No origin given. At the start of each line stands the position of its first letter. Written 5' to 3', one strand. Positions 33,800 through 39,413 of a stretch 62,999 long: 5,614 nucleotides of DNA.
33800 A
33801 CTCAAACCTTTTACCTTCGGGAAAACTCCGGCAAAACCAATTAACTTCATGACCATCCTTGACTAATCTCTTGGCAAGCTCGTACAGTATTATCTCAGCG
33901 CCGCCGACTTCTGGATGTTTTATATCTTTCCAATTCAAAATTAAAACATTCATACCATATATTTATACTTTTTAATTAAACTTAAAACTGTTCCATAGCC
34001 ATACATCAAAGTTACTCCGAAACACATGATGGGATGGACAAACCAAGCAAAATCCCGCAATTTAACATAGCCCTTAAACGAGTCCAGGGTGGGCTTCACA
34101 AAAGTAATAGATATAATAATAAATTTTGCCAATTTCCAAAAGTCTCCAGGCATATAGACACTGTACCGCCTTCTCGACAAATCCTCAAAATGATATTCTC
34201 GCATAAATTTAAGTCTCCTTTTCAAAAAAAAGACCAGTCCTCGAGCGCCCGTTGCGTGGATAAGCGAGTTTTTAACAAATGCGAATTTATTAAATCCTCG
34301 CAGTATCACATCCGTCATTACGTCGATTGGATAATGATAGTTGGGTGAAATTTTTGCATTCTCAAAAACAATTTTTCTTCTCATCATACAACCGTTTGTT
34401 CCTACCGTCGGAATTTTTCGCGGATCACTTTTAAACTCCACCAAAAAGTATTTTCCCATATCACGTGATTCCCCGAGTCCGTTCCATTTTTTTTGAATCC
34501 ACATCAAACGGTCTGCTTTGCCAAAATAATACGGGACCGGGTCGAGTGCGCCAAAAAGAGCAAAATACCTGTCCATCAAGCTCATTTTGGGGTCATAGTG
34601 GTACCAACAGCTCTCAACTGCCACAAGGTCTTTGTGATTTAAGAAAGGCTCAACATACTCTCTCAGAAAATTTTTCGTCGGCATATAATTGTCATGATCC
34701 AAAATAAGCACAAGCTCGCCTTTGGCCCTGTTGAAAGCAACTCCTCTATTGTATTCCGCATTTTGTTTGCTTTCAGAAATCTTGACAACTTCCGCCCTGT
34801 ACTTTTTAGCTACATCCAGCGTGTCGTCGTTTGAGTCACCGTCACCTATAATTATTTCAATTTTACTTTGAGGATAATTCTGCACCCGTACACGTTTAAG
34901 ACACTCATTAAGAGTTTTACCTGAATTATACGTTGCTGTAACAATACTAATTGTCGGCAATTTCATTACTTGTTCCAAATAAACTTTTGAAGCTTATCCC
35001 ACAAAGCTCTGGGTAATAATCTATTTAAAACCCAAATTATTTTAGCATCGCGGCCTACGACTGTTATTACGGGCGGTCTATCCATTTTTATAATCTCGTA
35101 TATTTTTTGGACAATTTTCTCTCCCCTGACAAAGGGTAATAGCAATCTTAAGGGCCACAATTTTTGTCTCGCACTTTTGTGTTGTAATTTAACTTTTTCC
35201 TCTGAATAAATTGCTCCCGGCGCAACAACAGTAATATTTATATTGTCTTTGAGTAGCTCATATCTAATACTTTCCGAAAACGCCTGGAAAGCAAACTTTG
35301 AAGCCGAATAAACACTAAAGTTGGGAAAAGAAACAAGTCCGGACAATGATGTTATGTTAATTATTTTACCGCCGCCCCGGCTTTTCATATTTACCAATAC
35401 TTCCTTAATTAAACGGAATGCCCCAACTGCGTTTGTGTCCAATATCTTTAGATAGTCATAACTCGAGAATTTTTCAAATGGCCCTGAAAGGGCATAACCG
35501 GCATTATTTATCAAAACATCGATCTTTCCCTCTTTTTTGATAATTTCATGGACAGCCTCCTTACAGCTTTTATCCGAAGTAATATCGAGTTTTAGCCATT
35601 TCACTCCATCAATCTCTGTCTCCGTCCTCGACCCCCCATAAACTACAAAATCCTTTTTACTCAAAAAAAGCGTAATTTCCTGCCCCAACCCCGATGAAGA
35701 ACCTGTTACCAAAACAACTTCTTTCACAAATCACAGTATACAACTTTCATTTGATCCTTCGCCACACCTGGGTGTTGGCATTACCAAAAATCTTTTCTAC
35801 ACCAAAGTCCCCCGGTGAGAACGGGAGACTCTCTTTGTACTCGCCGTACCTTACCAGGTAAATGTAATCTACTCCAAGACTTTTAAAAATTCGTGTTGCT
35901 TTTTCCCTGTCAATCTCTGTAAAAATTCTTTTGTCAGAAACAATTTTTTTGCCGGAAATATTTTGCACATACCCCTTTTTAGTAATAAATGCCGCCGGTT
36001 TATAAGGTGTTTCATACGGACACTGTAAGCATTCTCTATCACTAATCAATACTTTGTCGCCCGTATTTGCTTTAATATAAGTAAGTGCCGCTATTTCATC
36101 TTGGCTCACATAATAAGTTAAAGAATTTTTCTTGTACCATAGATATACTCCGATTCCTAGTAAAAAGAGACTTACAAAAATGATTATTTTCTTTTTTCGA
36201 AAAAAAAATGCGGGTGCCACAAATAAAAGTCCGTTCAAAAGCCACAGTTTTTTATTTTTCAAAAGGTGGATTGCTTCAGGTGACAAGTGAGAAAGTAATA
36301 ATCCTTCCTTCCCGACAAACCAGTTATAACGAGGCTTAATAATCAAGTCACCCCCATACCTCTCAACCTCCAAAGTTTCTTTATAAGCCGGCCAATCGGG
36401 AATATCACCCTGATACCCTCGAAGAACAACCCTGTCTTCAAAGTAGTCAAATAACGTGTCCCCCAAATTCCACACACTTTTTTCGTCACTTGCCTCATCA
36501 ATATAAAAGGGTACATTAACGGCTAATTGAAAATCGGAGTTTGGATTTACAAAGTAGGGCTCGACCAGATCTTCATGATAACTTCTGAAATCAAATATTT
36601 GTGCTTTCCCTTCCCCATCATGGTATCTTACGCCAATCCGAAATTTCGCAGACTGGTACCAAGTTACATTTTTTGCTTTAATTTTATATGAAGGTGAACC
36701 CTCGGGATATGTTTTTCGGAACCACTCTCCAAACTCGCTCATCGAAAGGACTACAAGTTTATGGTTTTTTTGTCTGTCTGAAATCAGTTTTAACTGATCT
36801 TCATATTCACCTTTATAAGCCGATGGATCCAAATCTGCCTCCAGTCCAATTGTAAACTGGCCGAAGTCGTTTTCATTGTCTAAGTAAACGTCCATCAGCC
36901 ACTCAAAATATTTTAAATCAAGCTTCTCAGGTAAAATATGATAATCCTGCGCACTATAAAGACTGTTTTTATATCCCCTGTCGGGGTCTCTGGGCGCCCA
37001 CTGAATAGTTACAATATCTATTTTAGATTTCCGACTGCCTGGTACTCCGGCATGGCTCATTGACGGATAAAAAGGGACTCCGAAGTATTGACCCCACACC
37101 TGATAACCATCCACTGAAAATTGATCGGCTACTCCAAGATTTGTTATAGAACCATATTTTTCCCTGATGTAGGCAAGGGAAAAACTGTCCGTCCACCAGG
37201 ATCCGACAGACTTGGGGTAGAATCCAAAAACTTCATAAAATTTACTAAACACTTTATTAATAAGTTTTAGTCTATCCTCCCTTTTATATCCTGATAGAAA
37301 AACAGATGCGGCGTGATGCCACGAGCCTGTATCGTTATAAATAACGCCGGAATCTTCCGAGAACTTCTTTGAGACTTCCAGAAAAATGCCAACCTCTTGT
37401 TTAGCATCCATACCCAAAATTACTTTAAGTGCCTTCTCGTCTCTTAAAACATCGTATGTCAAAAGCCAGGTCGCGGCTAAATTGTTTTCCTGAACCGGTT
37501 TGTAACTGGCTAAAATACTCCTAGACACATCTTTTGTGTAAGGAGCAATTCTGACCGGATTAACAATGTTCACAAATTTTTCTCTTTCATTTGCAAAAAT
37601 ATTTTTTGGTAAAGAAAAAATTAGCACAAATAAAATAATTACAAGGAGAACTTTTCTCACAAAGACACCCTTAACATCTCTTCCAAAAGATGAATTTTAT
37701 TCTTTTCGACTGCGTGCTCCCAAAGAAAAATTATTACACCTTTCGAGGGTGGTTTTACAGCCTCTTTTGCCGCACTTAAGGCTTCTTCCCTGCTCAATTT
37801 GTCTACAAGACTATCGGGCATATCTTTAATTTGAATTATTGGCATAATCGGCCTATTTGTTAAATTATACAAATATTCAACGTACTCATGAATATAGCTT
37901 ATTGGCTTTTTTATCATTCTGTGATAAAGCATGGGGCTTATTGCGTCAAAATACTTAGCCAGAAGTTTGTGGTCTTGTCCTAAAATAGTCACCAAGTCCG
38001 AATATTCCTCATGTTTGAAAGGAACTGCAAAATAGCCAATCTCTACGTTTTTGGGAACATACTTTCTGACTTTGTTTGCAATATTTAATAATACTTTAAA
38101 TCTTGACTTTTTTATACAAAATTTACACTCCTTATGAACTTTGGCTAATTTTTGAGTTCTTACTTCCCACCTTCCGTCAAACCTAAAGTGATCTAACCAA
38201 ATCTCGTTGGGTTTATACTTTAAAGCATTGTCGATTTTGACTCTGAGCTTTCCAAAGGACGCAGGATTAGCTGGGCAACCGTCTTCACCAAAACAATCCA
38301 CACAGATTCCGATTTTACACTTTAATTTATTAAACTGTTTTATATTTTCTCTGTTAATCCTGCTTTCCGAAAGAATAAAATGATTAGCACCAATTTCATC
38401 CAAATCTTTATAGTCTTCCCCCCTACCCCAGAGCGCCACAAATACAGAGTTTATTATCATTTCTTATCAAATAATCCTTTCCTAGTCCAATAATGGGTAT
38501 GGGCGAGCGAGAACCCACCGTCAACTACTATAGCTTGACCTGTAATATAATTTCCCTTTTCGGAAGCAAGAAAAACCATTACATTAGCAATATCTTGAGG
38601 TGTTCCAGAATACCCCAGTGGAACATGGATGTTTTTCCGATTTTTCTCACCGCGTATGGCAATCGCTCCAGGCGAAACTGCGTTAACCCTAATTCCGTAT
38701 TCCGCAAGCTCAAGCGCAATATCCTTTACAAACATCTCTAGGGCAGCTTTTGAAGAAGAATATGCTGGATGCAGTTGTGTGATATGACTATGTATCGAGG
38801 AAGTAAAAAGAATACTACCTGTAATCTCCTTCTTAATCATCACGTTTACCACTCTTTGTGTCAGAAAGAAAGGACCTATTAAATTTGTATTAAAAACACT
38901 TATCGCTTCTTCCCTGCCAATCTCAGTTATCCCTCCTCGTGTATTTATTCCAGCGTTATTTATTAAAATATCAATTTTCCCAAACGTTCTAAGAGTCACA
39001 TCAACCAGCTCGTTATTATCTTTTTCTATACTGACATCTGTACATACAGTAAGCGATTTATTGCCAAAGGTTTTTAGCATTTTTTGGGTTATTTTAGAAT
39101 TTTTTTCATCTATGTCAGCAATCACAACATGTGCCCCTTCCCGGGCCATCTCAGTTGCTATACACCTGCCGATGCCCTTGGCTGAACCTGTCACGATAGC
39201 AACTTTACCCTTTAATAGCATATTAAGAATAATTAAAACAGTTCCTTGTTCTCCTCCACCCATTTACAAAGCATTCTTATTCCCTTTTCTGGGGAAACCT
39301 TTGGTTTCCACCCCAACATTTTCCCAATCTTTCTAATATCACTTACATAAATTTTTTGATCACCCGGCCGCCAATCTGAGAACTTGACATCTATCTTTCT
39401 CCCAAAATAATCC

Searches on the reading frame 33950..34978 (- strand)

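Call 15: search_protein_families(library=pfam, proteins=[window:33950-34978:-], max_evalue=0.001)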
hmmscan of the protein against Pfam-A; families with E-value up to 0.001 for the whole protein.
window:33950-34978:- (342 aa): 3 families
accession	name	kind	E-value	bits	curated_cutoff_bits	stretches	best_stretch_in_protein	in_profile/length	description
PF00535.33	Glycos_transf_2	-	2.1e-19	70.5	23.3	1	11-136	1-127/168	Glycosyl transferase family 2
PF13641.12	Glyco_tranf_2_3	-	3.9e-07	30.7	27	1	8-202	1-169/230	Glycosyltransferase like family 2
PF10111.15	Glyco_tranf_2_2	-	0.00016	21.7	27.3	1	11-104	1-99/276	Glycosyltransferase like family 2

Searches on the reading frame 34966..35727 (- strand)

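Call 15: search_protein_families(library=pfam, proteins=[window:34966-35727:-], max_evalue=0.001)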
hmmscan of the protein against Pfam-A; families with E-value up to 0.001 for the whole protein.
window:34966-35727:- (253 aa): 4 families
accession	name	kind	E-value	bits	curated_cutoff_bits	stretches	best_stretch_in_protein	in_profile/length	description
PF00106.31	adh_short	-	5e-44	150.6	26.6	1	4-182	2-191/195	short chain dehydrogenase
PF13561.12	adh_short_C2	-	1.6e-29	103.6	27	1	41-186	44-189/236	Enoyl-(Acyl carrier protein) reductase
PF08659.16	KR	-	3e-06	27.7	22.6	1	5-155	3-164/180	KR domain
PF01370.27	Epimerase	-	2.2e-05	24.4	20.9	1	5-177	1-176/240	NAD dependent epimerase/dehydratase family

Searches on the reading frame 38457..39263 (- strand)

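Call 15: search_protein_families(library=pfam, proteins=[window:38457-39263:-], max_evalue=0.001)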
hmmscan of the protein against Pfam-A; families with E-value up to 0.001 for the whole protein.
window:38457-39263:- (268 aa): 4 families
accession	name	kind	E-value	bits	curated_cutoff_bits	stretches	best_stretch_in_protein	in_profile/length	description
PF13561.12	adh_short_C2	-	3.8e-58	197.3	27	1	26-252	1-236/236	Enoyl-(Acyl carrier protein) reductase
PF00106.31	adh_short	-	2.1e-47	161.6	26.6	1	20-202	1-183/195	short chain dehydrogenase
PF08659.16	KR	-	9.8e-07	29.3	22.6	1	23-179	4-160/180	KR domain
PF08643.16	DUF1776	-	1e-05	25.5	25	1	109-209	105-208/294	Fungal family of unknown function (DUF1776)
